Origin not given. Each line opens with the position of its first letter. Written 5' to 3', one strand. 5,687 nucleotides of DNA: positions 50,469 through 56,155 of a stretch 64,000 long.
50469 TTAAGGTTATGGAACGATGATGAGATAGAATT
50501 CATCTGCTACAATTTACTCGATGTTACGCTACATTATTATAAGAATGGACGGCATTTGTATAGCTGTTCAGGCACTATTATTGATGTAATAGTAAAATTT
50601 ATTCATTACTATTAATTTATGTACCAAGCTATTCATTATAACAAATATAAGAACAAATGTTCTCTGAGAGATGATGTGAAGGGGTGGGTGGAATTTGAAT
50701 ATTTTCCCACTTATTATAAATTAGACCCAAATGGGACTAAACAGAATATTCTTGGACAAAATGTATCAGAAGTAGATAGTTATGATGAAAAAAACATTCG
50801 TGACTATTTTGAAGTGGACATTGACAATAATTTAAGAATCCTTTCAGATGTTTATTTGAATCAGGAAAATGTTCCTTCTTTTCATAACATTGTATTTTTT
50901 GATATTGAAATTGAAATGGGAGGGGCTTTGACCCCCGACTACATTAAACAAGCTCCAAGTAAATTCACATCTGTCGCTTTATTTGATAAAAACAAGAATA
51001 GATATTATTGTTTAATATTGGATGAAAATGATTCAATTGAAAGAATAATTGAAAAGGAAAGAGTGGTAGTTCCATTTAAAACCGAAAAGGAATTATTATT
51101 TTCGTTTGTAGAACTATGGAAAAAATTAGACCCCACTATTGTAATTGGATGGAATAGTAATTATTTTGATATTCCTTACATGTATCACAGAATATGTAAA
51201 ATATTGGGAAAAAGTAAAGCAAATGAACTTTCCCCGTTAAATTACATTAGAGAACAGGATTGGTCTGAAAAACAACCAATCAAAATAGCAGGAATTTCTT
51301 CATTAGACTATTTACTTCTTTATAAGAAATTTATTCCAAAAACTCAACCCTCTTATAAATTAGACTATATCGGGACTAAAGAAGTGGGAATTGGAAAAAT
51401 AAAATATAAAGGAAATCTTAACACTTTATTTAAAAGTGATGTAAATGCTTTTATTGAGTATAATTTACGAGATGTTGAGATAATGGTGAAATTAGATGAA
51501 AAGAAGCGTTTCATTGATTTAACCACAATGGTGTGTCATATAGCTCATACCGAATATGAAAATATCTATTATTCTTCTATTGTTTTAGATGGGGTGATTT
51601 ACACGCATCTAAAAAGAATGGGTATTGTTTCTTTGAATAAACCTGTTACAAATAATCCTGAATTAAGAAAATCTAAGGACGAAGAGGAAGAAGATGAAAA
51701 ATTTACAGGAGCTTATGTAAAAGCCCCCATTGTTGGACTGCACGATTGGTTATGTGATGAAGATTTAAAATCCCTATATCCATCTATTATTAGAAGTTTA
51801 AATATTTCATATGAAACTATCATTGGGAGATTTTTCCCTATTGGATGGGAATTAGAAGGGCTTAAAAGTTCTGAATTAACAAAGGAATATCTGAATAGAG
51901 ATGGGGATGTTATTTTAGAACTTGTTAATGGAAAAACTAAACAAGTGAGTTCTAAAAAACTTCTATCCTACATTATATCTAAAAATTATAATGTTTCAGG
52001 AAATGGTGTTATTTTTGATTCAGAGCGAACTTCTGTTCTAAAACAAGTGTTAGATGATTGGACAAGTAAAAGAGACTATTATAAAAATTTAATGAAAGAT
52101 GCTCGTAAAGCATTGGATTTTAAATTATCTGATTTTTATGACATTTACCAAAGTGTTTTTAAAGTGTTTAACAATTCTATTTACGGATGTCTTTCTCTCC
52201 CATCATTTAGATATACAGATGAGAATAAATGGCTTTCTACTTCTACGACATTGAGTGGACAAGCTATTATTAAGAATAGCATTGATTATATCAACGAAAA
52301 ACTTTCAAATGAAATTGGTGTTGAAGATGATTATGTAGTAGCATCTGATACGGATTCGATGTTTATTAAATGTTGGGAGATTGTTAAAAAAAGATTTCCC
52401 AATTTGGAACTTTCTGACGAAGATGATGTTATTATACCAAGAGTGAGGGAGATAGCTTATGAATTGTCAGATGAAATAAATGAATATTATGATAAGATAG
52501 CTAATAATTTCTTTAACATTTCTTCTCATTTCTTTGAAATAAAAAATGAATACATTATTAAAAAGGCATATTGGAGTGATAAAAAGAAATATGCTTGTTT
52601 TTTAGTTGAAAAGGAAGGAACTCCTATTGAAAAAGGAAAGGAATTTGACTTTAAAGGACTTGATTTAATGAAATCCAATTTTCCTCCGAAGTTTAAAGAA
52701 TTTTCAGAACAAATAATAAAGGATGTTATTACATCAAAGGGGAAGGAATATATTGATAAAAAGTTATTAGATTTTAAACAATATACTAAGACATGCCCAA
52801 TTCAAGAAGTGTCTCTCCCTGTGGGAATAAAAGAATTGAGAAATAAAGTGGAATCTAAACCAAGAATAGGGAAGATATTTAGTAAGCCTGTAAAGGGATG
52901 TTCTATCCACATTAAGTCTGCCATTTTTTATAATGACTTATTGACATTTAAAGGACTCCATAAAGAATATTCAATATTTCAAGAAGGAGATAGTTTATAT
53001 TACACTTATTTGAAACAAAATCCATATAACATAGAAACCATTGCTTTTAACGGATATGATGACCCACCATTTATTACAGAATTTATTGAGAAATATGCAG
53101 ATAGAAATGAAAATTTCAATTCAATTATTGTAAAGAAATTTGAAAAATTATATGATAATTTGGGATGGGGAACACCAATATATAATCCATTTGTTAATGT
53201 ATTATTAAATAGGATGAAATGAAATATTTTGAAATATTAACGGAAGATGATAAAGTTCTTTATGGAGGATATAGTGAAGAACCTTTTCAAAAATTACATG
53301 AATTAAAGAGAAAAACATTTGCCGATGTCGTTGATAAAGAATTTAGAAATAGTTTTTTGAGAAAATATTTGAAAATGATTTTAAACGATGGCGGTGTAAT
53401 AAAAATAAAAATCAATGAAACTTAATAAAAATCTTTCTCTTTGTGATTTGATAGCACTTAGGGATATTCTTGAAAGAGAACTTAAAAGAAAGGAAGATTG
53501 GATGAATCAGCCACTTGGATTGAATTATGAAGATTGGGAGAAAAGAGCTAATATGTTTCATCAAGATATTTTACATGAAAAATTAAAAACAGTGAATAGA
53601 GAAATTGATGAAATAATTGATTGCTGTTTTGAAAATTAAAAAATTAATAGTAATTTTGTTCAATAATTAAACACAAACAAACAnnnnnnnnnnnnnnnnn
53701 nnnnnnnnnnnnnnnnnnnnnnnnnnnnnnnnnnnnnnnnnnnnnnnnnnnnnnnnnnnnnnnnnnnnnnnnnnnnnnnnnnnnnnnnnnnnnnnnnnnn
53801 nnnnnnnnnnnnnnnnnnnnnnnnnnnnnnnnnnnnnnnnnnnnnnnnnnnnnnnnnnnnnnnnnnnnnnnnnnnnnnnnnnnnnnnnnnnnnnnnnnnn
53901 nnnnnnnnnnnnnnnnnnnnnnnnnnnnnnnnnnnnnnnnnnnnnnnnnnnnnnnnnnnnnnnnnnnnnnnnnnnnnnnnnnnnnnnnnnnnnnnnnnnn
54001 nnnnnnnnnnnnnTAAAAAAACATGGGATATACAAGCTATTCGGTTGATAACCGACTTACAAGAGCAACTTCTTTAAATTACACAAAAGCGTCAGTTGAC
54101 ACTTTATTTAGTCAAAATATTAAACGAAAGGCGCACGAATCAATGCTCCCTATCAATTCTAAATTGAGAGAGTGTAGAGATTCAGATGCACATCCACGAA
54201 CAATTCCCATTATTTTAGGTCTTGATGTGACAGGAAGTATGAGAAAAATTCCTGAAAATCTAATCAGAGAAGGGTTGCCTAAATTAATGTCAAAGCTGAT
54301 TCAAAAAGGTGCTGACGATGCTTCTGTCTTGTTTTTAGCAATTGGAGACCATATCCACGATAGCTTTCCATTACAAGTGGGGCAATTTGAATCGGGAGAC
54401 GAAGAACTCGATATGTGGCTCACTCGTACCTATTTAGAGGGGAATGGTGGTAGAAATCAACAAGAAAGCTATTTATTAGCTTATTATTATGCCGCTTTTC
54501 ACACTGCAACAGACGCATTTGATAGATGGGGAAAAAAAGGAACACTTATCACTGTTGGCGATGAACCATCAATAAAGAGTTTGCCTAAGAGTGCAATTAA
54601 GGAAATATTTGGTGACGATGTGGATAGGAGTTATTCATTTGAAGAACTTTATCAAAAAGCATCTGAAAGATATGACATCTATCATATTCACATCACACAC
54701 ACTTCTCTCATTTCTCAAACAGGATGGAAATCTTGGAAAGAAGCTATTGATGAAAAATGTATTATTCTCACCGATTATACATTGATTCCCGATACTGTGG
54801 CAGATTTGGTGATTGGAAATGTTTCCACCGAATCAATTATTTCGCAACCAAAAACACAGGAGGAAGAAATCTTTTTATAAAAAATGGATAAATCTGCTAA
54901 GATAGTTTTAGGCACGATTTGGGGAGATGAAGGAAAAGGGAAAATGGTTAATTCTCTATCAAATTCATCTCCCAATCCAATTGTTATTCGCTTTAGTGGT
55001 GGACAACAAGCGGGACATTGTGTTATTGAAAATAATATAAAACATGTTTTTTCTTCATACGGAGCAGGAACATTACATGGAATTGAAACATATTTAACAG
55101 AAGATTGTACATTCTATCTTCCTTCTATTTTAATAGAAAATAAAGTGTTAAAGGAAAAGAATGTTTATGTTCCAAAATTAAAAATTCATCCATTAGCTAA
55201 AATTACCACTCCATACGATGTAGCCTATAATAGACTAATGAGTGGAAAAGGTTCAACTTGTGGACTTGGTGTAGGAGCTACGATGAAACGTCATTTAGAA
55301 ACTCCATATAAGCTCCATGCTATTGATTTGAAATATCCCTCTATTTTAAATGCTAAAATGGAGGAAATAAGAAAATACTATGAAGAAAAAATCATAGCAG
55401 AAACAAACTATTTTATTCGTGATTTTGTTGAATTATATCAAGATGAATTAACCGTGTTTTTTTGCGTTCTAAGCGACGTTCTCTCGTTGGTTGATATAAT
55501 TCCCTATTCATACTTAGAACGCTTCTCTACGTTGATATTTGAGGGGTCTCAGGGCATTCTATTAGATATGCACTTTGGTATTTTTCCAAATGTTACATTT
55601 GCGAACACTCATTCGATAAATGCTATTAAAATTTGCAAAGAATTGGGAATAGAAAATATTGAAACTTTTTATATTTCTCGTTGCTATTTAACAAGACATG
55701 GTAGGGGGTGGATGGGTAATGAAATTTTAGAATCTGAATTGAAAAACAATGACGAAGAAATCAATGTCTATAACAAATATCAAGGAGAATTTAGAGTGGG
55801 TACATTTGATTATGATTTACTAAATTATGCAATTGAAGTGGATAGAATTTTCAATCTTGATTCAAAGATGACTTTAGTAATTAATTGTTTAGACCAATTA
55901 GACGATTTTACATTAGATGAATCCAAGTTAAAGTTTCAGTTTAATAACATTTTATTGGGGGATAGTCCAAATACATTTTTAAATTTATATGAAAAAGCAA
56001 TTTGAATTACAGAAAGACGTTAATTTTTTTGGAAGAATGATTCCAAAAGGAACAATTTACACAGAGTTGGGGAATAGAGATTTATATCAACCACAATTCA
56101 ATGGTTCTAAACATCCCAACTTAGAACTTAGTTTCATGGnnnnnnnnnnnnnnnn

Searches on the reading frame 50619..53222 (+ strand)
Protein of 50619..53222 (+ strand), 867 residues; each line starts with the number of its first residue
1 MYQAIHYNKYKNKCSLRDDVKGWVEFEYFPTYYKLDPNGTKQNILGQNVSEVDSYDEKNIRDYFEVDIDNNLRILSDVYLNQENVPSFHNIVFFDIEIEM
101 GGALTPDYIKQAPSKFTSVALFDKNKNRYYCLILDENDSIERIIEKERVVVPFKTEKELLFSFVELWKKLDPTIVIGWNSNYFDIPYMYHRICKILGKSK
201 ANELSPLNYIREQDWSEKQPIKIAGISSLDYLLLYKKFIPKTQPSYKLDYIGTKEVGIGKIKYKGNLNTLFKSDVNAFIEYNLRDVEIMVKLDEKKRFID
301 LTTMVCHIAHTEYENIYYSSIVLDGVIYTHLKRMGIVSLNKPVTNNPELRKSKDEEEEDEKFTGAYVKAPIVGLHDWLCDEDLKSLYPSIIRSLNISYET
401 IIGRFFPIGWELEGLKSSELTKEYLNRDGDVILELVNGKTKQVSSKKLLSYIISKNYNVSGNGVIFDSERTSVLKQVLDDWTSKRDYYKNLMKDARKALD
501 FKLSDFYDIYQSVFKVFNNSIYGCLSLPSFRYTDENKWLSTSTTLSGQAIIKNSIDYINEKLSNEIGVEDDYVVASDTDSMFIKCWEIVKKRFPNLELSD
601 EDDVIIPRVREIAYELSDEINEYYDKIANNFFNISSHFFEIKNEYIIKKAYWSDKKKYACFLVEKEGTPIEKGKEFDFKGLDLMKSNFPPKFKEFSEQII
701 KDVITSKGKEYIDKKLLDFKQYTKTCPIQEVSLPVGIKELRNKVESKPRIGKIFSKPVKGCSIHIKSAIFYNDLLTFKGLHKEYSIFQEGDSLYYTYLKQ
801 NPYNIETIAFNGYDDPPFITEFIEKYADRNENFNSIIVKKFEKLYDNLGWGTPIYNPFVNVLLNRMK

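Call 34: search_protein_families(library=phrogs, proteins=[window:50619-53222:+], max_evalue=0.00001)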
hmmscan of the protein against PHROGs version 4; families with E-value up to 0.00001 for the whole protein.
window:50619-53222:+ (867 aa): 5 families
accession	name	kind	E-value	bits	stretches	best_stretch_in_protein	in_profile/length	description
phrog_262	-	DNA, RNA and nucleotide metabolism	3.4e-151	506.1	1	24-851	36-840/856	DNA polymerase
phrog_2062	-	DNA, RNA and nucleotide metabolism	2.6e-86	291.2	1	20-497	25-487/502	DNA polymerase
phrog_1918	-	DNA, RNA and nucleotide metabolism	7.4e-48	164.5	1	492-850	17-368/382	DNA polymerase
phrog_2927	-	DNA, RNA and nucleotide metabolism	4.2e-22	79.4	2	439-549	77-187/710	DNA polymerase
phrog_3011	-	DNA, RNA and nucleotide metabolism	5.9e-14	52.7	0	241-314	336-418/576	DNA polymerase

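Call 61: search_dna_similar(query=window:50619-53222:+, collection=phages, mode=protein, max_rows=25)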
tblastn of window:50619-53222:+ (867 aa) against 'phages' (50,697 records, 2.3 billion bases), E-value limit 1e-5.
Records with a match: 2674; places in all: 2710; records where one place covers at least 80% of the query: 2020.
Best place of each record, by identity: <60% 2674.
By first word of the organism name: Escherichia 675; Synechococcus 377; Klebsiella 333; Salmonella 199; Vibrio 136; Aeromonas 92; Shigella 89; Acinetobacter 71; Cyanophage 61; Enterobacter 59; and 67 more.
By host as written in the record: - 468; Escherichia coli 281; Klebsiella pneumoniae 115; Synechococcus 107; Synechococcus sp. 38; Aeromonas salmonicida 38; Escherichia coli O157:H7 38; Salmonella enterica 30; and 585 more.
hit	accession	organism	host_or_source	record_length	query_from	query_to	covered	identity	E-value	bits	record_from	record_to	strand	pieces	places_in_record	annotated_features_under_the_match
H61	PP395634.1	Microcystis phage Mel-JY01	Microcystis elabens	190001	1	853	98%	34.9%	3e-140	466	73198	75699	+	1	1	PolB DNA polymerase elongation subunit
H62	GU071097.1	Synechococcus phage S-SSM5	Synechococcus sp. WH8102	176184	30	850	95%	28.3%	4e-70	259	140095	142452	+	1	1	gp43: DNA polymerase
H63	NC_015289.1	Synechococcus phage S-SSM5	Synechococcus sp. WH8102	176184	30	850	95%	28.3%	4e-70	259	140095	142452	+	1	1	gp43: DNA polymerase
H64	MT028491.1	Ochrobactrum phage vB_OspM_OC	Ochrobactrum sp. POC9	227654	28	850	95%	28.0%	3e-66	248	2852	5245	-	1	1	DNA-directed DNA polymerase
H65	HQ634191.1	Cyanophage Syn10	Synechococcus sp. WH8017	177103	91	850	88%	30.1%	9e-70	258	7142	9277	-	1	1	DNA polymerase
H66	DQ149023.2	Synechococcus phage syn9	-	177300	91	850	88%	30.1%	9e-70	258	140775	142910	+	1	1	DNA polymerase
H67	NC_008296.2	Synechococcus phage syn9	Synechococcus sp. WH 8012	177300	91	850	88%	30.1%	9e-70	258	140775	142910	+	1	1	43: DNA polymerase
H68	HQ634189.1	Synechococcus phage Syn30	Synechococcus sp. WH7803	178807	30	850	95%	27.7%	9e-70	258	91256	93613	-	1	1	DNA polymerase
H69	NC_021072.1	Synechococcus phage Syn30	Synechococcus sp. WH7803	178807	30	850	95%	27.7%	9e-70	258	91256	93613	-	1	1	DNA polymerase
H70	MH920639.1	Synechococcus phage S-P4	Synechococcus sp. WH 7803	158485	30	850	95%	27.7%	5e-69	256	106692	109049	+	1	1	DNA polymerase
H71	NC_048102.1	Synechococcus phage S-P4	Synechococcus sp. WH 7803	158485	30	850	95%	27.7%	5e-69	256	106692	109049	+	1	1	DNA polymerase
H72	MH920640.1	Synechococcus phage S-E7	Synechococcus sp. WH 7803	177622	30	850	95%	27.7%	4e-69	256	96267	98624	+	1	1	DNA polymerase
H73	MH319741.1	Marine virus AG-345-E15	single cell amplified by WGA-X; seawater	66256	27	850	95%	27.4%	2e-62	236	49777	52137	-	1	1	record has no annotation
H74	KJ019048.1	Synechococcus phage ACG-2014d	-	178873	90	850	88%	29.3%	3e-72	266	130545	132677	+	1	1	DNA polymerase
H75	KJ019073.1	Synechococcus phage ACG-2014d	-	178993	90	850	88%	29.3%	3e-72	266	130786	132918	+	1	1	DNA polymerase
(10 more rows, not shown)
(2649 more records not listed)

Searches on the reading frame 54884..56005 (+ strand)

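Call 5: search_protein_families(library=pfam, proteins=[window:54884-56005:+], max_evalue=0.01)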
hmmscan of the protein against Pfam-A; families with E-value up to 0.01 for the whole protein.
window:54884-56005:+ (373 aa): 1 family
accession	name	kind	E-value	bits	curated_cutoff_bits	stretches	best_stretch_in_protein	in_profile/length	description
PF00709.27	Adenylsucc_synt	-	6.6e-42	144.1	27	1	7-342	1-332/416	Adenylosuccinate synthetase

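Call 81: search_protein_families(library=ncbifam, proteins=[window:54884-56005:+], max_evalue=0.001)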
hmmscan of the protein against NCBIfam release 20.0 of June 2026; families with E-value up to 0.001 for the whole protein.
window:54884-56005:+ (373 aa): 6 families
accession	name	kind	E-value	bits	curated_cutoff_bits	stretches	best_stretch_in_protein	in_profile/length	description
NF002223.0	PRK01117.1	equivalog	1e-35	123.4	402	1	5-341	3-337/430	adenylosuccinate synthase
TIGR00184.1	purA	equivalog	1.1e-31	110.2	395.55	1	7-342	1-334/425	adenylosuccinate synthase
NF010355.0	PRK13783.1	equivalog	6.4e-30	104.6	445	1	6-337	3-329/404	adenylosuccinate synthase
NF003295.0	PRK04293.1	equivalog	9.2e-20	70.8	368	2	201-340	154-286/337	adenylosuccinate synthetase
NF010357.0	PRK13785.1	equivalog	1.1e-17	63.8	700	1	8-292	5-301/455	adenylosuccinate synthase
NF038379.2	amino_Aden_PurZ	exception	4.1e-10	39.4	300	1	212-319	180-291/293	succino-amino-deoxyadenylate synthase PurZ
